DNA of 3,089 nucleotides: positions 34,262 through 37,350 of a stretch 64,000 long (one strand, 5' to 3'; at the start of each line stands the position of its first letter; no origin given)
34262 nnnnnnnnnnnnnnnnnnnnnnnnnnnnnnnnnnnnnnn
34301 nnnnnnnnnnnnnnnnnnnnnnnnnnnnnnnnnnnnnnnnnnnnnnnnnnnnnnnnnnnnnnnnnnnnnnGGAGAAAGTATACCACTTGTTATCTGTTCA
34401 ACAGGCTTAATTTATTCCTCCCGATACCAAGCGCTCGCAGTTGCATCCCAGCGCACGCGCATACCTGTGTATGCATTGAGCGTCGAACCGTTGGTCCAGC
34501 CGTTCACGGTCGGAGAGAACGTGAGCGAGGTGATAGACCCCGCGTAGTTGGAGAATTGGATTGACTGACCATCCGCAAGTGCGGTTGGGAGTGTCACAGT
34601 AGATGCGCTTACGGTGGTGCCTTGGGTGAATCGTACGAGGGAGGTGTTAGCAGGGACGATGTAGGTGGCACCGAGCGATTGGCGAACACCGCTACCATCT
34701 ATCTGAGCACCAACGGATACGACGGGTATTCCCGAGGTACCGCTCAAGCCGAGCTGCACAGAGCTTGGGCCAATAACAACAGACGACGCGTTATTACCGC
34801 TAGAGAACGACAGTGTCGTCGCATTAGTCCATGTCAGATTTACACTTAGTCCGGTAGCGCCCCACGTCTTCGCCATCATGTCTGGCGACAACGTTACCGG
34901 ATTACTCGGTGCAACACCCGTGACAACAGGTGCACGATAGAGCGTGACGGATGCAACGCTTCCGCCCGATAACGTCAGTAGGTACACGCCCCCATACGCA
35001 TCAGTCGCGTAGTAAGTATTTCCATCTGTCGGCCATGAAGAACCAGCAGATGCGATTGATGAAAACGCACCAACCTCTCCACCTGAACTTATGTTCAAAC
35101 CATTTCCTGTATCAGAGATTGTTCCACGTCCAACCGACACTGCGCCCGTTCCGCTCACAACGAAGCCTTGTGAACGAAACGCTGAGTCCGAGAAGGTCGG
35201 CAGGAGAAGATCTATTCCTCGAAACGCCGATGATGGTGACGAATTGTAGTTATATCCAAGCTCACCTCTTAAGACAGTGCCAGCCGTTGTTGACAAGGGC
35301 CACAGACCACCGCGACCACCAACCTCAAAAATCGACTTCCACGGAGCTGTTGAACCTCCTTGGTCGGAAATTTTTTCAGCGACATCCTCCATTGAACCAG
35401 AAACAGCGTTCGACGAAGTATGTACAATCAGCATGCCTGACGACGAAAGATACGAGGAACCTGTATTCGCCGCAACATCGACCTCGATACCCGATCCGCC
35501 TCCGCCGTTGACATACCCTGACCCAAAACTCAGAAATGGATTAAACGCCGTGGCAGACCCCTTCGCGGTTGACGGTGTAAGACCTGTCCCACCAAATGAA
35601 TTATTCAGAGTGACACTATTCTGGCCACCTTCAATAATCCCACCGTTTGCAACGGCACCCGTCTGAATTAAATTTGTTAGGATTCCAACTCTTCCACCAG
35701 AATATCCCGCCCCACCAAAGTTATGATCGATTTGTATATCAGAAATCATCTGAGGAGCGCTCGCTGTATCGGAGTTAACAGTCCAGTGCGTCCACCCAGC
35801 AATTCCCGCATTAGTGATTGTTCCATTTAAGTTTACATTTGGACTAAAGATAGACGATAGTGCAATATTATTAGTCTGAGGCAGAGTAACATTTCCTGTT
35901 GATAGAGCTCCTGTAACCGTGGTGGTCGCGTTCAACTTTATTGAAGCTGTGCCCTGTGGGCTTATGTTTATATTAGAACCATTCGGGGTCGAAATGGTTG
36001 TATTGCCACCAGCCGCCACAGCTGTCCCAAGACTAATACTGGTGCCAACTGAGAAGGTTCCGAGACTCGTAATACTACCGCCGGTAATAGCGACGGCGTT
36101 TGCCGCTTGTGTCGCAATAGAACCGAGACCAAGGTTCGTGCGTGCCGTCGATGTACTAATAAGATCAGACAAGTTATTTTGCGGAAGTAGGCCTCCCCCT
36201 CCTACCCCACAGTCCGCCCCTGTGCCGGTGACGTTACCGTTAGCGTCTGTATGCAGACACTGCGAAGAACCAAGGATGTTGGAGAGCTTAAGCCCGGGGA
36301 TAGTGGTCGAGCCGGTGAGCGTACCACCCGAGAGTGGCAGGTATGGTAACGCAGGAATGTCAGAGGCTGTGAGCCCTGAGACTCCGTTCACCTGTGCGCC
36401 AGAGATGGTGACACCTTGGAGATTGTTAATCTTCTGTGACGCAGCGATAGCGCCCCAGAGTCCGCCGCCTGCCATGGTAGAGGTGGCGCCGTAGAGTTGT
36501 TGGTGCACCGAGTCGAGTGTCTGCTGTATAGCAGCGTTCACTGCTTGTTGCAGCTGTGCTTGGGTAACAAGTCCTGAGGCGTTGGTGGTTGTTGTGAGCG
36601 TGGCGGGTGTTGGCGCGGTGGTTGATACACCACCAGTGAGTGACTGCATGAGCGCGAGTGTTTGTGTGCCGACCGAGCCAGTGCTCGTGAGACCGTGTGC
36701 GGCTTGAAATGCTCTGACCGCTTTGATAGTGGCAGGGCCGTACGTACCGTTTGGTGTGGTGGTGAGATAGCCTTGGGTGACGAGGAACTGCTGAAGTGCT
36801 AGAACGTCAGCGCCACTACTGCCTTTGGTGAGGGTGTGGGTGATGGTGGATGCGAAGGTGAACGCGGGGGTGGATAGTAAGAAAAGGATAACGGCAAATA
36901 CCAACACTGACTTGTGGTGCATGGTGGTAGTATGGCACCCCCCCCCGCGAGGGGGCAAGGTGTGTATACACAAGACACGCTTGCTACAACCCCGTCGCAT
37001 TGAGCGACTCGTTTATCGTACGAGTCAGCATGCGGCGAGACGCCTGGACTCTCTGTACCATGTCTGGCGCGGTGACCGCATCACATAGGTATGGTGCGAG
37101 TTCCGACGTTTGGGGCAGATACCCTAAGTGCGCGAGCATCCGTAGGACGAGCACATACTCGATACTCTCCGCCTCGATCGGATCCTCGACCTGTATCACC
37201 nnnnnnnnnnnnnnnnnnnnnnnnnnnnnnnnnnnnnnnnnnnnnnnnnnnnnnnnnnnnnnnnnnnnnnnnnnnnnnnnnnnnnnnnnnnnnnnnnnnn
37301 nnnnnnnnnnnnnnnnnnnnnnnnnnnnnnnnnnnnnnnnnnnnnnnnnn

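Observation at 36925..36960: G9 homopolymeric tract in the 5' region of a large surface-protein gene: a candidate phase-variation switch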

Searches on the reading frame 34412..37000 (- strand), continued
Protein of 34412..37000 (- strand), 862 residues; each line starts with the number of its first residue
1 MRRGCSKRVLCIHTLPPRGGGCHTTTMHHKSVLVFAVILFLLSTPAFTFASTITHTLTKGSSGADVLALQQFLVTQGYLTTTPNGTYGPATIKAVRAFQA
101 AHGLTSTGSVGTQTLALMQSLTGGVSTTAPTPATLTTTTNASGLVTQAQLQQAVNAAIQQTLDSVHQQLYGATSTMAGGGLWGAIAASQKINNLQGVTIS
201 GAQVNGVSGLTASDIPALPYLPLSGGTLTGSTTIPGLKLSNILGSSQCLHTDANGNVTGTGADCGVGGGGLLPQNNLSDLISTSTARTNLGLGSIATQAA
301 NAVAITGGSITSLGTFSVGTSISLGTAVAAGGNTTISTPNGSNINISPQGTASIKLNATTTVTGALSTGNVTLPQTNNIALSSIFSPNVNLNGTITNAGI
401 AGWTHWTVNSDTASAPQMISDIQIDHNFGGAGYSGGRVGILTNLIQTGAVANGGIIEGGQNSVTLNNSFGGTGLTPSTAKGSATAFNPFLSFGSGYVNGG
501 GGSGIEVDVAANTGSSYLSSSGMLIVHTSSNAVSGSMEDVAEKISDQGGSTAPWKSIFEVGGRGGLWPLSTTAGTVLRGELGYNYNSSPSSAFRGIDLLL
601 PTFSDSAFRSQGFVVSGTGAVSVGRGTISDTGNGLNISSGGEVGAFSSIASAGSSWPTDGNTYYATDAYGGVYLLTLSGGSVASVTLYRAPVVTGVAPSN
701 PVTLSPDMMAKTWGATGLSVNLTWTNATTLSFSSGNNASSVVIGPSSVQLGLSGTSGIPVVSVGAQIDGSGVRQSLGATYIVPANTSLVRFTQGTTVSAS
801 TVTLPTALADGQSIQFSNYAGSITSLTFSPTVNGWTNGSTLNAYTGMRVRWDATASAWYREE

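Call 74: predict_structure(alignment_id=A3)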
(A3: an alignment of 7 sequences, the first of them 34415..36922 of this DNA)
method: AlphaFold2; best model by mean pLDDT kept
length: 836 residues; sequences in the alignment: 7
mean_pLDDT: 36.3   pTM: 0.27
mean pLDDT of the five models: 36.3, 34.3, 33.5, 32.2, 30.4
residues with pLDDT >= 90: 26; 70-90: 43; 50-70: 87; < 50: 680
segments of 3 or more residues with pLDDT < 50: 17-25, 98-119, 141-774, 809-814
pLDDT, mean of each block of 10 residues (from residue 1): 56 51 57 86 89 88 91 92 87 64 31 42 62 59 39 38 33 28 32 32 33 32 38 31 26 30 28 24 25 27 26 28 28 29 23 24 25 23 23 23 23 23 21 24 22 24 27 26 27 28 22 26 24 24 23 22 22 27 29 28 27 26 24 21 28 30 26 28 23 27 23 23 25 25 26 41 41 50 57 53 50 53 67 65
secondary structure, 60 per line:
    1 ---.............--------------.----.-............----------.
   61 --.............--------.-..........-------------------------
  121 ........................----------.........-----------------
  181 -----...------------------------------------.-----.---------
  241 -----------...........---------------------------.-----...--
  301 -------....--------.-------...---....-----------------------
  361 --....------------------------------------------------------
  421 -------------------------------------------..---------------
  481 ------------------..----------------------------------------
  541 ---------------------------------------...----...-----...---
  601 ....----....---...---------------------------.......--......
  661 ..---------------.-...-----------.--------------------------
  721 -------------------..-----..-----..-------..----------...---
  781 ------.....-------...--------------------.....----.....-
elements in order (helices of 4 or more, strands of 3 or more residues): H4-16 H38-49 H63-75 H86-95 H121-144 H155-163 H252-262 E296-298 E308-311 E328-330 E334-337 E363-366 E587-589 E595-597 E601-604 E609-612 E616-618 E646-652 E655-662 E775-777 E787-791 E799-801 E822-826 E831-835

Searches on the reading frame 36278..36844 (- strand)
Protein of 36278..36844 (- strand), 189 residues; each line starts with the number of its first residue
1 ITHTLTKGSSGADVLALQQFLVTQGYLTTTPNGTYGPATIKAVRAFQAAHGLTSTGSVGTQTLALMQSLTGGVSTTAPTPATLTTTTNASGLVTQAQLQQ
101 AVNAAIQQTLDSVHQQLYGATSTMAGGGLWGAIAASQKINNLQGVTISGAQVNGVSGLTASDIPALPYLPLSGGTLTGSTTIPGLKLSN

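Call 29: find_related_loci(query=A2, collection=metagenome_contigs, flank=2500)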
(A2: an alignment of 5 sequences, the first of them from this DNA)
Query A2 (189 aa) in metagenome_contigs; peptide patterns used: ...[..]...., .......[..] (x = any residue, [..] = any of these).
224 stretches matched a pattern, but none encodes a relative of the query by tblastn (E <= 1e-3).
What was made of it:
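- Tried and rejected: Protein-guided scan of JGI metagenomes with the N-terminal module alignment A2 found no confirmed relative (call 29).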

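Call 30: find_homologous_proteins(query=A2, max_evalue=1e-10)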
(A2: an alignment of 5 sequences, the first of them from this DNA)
Query A2 (5 sequences) (189 aa, profile of the alignment): 17 proteins with E <= 1e-10 among 8000 candidates.
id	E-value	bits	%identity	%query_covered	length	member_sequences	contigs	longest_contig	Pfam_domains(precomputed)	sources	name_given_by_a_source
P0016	7.4e-92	325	100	100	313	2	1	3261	PF01471.24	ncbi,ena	-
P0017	9.0e-35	138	57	45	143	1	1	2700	PF01471.24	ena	-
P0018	4.2e-29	120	50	39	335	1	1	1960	PF01471.24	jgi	jgi:peptidoglycan hydrolase-like protein with peptidoglycan-binding domain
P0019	9.0e-22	96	49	52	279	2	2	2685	PF12708.13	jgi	jgi:hypothetical protein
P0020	4.1e-18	84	47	58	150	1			-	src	-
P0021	4.8e-18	84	53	48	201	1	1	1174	PF01471.24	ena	-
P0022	3.1e-17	81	43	36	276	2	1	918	PF02557.23,PF09374.16,PF01471.24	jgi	jgi:peptidoglycan hydrolase-like protein with peptidoglycan-binding domain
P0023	1.6e-16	79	45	32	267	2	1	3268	PF08823.17,PF03734.20,PF01471.24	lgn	-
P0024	2.0e-15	75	54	30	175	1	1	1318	PF01471.24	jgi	jgi:peptidoglycan hydrolase-like protein with peptidoglycan-binding domain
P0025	7.2e-15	74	46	49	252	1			-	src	-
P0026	2.2e-14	72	47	44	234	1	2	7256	-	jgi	jgi:hypothetical protein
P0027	1.1e-13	70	46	52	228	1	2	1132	-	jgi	jgi:hypothetical protein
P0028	1.1e-13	70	56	30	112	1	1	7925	PF01471.24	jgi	jgi:peptidoglycan hydrolase-like protein with peptidoglycan-binding domain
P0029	2.6e-13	68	40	35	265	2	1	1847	PF09374.16,PF01471.24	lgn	-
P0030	1.7e-12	66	53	41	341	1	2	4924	PF07335.17,PF09374.16,PF01471.24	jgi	jgi:peptidoglycan hydrolase-like protein with peptidoglycan-binding domain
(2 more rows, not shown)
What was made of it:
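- Tried and rejected: The profile search (call 30) mostly returned generic PG_binding_1 proteins, plus the truncated allele P0016.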

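Call 32: find_encoding_contigs(protein=P0017, flank=2500, max_places=6)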
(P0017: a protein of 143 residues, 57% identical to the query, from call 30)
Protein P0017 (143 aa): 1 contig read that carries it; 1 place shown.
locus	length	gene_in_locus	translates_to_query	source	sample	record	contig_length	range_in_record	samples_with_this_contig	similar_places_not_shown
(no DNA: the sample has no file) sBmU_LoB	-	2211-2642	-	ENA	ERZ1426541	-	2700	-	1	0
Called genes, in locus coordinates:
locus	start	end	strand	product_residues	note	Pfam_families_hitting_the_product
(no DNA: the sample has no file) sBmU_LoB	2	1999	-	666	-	?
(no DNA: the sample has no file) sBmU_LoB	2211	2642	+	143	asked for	PF01471:PG_binding_1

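Call 34: find_encoding_contigs(protein=P0016, flank=2500, max_places=6)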
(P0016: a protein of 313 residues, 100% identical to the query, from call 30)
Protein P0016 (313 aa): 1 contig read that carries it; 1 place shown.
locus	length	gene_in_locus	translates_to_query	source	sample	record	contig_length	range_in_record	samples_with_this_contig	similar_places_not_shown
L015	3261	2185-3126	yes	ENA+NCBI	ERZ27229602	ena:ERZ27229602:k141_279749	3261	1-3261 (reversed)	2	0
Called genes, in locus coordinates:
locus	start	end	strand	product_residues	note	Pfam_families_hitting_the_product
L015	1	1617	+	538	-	?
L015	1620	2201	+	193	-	PF11967:RecO_N, PF02565:RecO_C (weak)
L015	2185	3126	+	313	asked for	PF01471:PG_binding_1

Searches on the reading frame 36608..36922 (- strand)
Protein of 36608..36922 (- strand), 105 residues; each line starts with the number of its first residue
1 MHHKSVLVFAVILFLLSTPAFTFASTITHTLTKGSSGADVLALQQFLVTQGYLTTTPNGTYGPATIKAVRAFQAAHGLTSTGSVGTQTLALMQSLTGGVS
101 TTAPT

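Call 25: find_homologous_proteins(query=window:36608-36922:-, max_evalue=1e-8)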
Query window:36608-36922:- (105 aa): 1 proteins with E <= 1e-8 among 9 candidates.
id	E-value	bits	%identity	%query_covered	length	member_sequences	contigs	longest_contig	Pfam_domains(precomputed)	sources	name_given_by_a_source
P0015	9.0e-9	53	61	51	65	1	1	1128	PF09374.16,PF01471.24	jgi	jgi:peptidoglycan hydrolase-like protein with peptidoglycan-binding domain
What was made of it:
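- Tried and rejected: Homology search with the 105-aa N-terminus alone returned one irrelevant hit (call 25).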

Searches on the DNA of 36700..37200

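Call 41: search_rna_families(source=window, start=36700, end=37200, threshold=evalue, max_evalue=1)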
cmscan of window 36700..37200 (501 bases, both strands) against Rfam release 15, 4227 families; matches with E-value up to 1: 1.
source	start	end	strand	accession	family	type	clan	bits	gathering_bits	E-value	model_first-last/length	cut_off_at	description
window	36979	37041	+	RF03013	nadA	Gene; sRNA;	-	15.8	37.5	0.98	1-62/62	no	nadA riboswitch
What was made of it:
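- There is no Rfam match (call 41).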
